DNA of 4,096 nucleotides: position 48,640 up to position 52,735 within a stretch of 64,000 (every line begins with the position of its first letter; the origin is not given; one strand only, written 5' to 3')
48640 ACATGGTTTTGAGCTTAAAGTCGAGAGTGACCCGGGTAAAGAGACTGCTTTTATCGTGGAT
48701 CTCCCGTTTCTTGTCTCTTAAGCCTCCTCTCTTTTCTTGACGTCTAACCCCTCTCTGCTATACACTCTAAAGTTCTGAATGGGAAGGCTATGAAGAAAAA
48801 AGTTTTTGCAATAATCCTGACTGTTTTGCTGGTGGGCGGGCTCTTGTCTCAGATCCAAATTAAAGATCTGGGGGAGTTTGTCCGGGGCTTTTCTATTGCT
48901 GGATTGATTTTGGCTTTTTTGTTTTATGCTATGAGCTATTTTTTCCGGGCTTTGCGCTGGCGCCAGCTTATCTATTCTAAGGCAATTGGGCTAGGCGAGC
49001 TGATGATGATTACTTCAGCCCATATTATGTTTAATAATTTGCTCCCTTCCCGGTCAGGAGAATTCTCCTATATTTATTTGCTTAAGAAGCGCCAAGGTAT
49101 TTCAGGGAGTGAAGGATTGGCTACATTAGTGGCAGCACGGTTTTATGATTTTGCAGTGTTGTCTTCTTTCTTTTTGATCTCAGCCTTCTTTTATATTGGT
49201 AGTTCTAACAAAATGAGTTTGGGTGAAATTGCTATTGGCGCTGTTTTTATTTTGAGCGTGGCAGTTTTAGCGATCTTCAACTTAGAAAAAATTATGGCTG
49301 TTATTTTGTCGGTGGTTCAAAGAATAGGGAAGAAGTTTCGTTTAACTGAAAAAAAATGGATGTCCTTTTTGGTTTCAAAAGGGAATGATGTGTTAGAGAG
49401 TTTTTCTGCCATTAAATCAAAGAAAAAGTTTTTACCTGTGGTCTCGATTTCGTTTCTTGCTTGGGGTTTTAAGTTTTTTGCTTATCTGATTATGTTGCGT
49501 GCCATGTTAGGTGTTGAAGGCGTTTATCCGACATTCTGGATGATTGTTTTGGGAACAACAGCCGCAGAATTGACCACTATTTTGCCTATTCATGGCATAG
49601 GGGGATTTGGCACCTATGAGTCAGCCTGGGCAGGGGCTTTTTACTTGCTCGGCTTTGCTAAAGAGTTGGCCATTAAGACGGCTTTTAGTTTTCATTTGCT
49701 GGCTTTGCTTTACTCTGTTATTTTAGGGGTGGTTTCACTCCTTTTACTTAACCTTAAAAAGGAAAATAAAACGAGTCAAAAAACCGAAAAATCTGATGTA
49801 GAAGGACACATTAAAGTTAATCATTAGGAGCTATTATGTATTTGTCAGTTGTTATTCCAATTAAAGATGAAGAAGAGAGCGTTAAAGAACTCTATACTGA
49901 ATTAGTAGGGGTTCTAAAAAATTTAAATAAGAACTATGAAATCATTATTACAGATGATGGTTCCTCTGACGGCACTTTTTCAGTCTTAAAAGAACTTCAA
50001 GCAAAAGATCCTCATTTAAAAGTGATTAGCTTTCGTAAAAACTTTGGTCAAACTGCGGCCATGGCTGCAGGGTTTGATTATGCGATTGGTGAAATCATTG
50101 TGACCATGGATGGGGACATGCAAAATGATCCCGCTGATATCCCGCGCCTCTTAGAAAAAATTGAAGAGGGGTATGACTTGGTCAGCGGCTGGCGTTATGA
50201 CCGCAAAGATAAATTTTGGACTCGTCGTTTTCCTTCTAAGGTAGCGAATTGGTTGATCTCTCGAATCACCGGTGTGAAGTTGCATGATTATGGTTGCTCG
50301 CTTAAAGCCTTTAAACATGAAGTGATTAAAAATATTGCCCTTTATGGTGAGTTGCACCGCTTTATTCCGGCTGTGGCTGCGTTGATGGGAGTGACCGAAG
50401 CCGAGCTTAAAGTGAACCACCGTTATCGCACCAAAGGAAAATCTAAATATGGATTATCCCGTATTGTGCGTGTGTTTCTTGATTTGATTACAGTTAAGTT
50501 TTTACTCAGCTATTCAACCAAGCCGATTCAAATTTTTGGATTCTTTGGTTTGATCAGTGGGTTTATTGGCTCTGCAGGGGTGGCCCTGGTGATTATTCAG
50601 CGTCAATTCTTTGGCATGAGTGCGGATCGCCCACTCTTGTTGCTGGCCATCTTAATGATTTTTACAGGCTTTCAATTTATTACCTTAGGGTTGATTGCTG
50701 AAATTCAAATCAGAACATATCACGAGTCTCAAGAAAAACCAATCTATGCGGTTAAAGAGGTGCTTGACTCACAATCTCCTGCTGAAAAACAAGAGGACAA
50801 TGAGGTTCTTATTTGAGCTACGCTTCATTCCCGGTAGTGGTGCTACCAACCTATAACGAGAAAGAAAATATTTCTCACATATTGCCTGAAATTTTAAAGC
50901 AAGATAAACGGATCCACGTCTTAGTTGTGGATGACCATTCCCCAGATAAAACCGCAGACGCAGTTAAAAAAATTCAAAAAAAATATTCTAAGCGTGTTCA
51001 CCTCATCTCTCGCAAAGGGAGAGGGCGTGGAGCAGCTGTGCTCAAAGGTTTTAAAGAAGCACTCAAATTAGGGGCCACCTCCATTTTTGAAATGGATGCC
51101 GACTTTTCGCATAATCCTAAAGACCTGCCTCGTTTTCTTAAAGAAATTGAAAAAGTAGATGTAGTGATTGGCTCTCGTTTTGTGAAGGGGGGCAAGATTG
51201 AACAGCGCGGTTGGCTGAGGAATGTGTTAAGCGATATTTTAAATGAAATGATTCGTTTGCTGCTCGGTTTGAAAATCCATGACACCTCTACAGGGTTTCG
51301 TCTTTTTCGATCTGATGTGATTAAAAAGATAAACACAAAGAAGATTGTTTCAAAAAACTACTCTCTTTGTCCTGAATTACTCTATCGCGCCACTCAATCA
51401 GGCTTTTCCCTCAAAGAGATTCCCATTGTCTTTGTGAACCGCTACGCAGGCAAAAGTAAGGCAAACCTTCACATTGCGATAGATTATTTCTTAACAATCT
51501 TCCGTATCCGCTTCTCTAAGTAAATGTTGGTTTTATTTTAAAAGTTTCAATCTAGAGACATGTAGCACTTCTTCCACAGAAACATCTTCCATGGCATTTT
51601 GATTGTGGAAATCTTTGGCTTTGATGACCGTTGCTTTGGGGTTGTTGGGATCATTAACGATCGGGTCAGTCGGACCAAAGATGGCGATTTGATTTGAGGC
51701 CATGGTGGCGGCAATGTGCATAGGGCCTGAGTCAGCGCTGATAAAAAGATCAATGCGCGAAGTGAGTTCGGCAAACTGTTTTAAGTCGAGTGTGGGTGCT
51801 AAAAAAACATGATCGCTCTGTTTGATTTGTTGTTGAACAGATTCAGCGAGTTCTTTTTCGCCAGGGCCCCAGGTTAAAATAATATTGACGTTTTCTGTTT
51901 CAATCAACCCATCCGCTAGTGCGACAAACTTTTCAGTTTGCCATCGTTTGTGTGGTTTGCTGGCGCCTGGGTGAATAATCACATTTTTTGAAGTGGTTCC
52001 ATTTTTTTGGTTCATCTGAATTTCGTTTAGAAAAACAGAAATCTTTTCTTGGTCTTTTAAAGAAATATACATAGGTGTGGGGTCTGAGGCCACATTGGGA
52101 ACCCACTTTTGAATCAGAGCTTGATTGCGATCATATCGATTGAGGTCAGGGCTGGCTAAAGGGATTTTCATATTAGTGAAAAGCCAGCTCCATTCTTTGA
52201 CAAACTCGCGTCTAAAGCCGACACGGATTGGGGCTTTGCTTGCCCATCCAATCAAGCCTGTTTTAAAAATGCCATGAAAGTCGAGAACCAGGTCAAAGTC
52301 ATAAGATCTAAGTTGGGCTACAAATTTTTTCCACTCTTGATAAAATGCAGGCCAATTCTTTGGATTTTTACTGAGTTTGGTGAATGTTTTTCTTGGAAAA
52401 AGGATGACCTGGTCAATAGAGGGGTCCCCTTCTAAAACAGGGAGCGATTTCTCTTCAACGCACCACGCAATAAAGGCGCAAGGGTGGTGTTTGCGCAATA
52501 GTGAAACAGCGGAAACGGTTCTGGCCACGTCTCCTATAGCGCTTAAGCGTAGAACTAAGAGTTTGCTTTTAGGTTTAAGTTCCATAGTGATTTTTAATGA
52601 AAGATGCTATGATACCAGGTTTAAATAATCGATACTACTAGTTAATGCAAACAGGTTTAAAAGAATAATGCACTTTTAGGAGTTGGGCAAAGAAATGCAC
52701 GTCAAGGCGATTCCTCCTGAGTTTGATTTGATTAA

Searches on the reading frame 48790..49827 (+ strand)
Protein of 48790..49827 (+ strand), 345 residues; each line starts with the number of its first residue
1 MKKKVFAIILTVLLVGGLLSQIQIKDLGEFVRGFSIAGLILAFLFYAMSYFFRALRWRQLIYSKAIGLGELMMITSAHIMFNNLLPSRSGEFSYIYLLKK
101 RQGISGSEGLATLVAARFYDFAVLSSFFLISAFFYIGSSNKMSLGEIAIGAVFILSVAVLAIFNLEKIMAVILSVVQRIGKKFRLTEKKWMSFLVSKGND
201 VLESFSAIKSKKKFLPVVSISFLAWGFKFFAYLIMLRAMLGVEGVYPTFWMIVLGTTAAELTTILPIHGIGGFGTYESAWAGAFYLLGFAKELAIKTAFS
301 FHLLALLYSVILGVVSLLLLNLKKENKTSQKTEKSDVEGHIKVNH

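Call 55: search_protein_families(library=pfam, proteins=[window:48790-49827:+], max_evalue=0.00001)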
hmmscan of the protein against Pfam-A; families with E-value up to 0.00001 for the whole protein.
window:48790-49827:+ (345 aa): 1 family
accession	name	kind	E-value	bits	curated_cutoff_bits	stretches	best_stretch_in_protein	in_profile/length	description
PF03706.18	LPG_synthase_TM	-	4.5e-38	131.9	33.4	1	6-313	3-302/302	Lysylphosphatidylglycerol synthase TM region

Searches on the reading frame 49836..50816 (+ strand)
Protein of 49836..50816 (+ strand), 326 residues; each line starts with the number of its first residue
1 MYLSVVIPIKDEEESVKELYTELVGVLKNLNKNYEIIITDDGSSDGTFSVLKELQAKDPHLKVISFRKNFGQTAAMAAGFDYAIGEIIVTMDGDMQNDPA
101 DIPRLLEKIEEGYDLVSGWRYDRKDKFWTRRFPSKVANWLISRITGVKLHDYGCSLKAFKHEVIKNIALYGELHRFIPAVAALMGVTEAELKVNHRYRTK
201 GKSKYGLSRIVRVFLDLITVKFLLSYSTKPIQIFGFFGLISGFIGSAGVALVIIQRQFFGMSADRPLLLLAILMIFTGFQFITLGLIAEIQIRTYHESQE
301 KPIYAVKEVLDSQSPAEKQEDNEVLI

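Call 55: search_protein_families(library=pfam, proteins=[window:49836-50816:+], max_evalue=0.00001)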
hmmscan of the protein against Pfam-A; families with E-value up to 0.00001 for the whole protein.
window:49836-50816:+ (326 aa): 2 families
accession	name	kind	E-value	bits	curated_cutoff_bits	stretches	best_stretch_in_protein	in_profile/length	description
PF00535.33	Glycos_transf_2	-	7.2e-33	114.3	23.3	1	4-166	1-166/168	Glycosyl transferase family 2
PF10111.15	Glyco_tranf_2_2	-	7.7e-09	35.9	27.3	1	4-96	1-93/276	Glycosyltransferase like family 2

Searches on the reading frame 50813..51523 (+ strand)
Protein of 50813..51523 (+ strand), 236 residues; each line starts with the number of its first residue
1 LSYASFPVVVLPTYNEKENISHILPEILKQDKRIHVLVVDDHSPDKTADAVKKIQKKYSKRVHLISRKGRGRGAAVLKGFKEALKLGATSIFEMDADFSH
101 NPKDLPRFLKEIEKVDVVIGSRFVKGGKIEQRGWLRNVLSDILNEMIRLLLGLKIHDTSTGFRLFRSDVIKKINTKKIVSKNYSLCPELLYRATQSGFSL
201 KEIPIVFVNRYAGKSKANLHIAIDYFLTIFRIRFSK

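Call 55: search_protein_families(library=pfam, proteins=[window:50813-51523:+], max_evalue=0.00001)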
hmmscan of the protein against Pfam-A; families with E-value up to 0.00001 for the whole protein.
window:50813-51523:+ (236 aa): 1 family
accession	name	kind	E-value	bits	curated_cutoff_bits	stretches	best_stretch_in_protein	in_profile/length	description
PF00535.33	Glycos_transf_2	-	3.2e-30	105.7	23.3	1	9-173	2-167/168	Glycosyl transferase family 2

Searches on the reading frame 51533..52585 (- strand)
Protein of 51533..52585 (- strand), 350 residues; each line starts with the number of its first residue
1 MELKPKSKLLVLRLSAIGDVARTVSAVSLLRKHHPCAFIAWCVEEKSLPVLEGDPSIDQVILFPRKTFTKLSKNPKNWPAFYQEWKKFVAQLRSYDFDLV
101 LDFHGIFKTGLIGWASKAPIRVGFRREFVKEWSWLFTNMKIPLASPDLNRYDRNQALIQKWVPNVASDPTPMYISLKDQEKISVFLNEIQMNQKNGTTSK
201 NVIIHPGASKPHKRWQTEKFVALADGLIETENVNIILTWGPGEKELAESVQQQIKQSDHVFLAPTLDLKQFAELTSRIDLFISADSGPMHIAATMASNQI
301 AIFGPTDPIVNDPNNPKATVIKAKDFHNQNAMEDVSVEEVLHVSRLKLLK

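Call 3: search_protein_families(library=pfam, proteins=[window:51533-52585:-], max_evalue=0.01)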
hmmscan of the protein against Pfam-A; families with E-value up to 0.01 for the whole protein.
window:51533-52585:- (350 aa): 1 family
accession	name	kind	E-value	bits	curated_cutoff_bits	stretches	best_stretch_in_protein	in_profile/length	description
PF01075.23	Glyco_transf_9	-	2.1e-43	148.9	22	1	87-337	3-242/247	Glycosyltransferase family 9 (heptosyltransferase)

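Call 4: search_protein_families(library=ncbifam, proteins=[window:51533-52585:-], max_evalue=0.01)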
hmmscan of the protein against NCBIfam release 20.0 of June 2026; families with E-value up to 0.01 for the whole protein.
window:51533-52585:- (350 aa): 6 families
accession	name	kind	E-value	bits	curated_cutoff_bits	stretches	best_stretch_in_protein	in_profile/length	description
TIGR02193.1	heptsyl_trn_I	equivalog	4e-44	151.1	185.3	1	8-340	1-312/320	lipopolysaccharide heptosyltransferase I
TIGR02201.1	heptsyl_trn_III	equivalog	5.3e-32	111.2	170.2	1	9-331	2-314/344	putative lipopolysaccharide heptosyltransferase III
NF007742.0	PRK10422.1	equivalog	5.1e-28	97.9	467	1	4-331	3-316/352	lipopolysaccharide core heptosyltransferase RfaQ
TIGR02195.1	heptsyl_trn_II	equivalog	8.7e-25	87.5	134.6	1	8-333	1-311/339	lipopolysaccharide heptosyltransferase II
NF008204.0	PRK10964.1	equivalog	2.1e-21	76.4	437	1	8-339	2-311/322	lipopolysaccharide heptosyltransferase RfaC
NF008162.0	PRK10916.1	equivalog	7.5e-18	64.8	569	1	8-322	2-306/348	ADP-heptose--LPS heptosyltransferase RfaF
